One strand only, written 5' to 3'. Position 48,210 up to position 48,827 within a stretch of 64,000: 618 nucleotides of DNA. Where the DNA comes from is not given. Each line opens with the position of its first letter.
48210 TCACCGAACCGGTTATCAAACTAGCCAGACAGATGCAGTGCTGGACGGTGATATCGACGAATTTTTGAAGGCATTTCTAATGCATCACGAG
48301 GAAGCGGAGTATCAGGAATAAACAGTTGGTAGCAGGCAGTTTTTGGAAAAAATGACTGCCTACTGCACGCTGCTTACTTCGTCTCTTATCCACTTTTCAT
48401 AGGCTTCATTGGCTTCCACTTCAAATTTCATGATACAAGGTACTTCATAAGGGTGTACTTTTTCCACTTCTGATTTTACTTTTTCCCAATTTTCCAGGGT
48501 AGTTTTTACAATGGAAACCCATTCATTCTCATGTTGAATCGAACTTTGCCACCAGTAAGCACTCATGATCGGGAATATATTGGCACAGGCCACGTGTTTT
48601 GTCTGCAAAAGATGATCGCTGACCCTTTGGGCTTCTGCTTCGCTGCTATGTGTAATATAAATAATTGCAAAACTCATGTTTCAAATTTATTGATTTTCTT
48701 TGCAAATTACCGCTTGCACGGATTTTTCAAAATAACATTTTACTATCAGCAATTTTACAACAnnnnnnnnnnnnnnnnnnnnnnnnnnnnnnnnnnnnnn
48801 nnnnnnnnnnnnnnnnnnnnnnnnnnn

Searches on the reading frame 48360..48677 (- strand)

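Call 93: search_protein_families(library=pfam, proteins=[window:48360-48677:-], max_evalue=0.001)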
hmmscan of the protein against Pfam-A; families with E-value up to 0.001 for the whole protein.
window:48360-48677:- (105 aa): 1 family
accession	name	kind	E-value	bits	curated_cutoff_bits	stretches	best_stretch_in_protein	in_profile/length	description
PF03091.20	CutA1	-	2.9e-28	98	22.4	1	5-99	2-98/99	CutA1 divalent ion tolerance protein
